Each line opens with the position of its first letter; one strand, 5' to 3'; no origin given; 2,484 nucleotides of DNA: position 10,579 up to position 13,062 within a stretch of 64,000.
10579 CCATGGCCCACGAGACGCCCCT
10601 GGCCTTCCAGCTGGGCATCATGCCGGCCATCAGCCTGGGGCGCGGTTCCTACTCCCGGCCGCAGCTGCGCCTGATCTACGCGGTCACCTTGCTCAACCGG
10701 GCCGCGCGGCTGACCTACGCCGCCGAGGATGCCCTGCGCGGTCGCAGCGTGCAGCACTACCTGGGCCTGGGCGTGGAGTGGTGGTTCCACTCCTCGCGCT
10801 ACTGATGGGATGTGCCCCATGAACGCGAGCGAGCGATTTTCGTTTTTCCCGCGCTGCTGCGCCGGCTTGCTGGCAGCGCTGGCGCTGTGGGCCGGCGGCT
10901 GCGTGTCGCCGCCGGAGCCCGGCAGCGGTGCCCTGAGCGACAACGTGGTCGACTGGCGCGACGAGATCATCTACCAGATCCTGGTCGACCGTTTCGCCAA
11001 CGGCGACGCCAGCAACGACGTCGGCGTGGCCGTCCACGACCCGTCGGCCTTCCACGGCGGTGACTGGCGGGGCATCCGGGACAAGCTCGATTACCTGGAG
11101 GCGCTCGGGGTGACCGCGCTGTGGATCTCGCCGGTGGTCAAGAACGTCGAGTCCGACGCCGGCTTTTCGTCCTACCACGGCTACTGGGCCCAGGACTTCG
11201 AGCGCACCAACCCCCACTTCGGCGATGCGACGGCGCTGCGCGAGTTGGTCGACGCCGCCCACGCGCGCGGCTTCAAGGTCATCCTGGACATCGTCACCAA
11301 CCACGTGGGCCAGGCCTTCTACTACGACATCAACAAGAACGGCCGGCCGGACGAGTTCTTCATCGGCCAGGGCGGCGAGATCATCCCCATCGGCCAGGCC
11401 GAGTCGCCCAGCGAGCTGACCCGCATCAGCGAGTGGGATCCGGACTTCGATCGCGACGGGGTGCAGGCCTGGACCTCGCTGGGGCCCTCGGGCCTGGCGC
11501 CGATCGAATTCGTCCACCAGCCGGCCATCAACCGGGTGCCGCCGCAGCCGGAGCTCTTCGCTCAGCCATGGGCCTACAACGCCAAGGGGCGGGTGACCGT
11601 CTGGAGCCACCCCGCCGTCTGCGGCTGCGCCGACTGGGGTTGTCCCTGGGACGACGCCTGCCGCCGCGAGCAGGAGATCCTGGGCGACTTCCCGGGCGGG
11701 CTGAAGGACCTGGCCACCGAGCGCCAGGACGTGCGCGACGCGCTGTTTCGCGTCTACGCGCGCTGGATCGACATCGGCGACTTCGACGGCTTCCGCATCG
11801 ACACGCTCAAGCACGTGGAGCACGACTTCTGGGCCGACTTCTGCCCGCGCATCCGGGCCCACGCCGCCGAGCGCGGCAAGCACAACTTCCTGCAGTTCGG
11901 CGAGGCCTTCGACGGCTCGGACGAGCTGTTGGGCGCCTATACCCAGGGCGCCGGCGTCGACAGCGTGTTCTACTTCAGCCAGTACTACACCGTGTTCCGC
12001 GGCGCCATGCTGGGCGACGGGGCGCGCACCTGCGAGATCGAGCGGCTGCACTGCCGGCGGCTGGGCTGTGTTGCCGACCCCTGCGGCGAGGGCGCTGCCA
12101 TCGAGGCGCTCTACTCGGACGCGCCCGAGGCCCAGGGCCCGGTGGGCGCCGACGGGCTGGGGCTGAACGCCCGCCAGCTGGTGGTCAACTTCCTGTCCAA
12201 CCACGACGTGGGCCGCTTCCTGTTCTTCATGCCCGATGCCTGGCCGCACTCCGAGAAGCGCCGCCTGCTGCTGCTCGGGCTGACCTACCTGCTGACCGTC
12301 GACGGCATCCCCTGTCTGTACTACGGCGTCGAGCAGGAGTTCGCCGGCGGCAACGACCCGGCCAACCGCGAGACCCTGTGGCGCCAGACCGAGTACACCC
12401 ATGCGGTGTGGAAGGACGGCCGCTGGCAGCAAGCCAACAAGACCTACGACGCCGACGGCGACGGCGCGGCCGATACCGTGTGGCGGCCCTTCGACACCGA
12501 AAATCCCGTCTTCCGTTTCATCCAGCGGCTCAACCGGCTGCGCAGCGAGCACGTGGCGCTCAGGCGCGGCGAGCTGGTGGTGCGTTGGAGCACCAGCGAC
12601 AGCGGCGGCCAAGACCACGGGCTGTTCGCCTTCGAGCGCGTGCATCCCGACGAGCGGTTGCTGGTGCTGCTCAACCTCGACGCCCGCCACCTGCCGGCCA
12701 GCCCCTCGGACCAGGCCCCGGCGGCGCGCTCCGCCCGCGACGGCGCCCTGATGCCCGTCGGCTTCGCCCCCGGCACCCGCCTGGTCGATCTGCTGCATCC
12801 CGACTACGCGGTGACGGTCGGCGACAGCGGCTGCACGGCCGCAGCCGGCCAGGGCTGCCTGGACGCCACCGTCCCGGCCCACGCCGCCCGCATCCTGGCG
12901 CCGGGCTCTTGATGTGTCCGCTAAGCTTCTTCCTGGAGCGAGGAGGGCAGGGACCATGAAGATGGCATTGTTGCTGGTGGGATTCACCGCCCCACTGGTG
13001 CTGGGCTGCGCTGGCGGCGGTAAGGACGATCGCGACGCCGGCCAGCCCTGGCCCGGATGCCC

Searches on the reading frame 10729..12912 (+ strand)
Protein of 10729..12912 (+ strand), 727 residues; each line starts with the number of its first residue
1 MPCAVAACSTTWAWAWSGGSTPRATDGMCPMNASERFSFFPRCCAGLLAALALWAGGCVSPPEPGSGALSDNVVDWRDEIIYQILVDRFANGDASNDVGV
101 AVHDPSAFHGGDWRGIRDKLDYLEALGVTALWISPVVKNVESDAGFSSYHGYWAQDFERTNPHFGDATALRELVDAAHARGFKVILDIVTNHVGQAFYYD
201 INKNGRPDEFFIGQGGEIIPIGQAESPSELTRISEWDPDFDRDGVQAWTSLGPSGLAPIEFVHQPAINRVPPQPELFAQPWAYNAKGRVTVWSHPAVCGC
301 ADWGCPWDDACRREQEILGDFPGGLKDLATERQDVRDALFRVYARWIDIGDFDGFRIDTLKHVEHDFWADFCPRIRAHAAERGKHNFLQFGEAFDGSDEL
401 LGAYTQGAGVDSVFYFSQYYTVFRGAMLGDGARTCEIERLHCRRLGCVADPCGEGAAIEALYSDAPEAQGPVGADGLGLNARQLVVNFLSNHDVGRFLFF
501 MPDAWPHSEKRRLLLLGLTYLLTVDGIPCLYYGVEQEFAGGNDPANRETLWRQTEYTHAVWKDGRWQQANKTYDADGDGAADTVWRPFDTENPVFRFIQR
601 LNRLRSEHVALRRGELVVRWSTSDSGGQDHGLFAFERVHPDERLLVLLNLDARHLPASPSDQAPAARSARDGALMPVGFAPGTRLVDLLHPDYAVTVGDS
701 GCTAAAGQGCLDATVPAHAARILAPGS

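Call 9: search_protein_families(library=pfam, proteins=[window:10729-12912:+], max_evalue=0.00001)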
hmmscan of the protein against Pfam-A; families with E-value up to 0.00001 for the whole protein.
window:10729-12912:+ (727 aa): 1 family
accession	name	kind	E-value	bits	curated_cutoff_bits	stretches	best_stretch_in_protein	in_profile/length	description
PF00128.31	Alpha-amylase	-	6.5e-55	187.6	22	3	83-218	1-121/446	Alpha amylase, catalytic domain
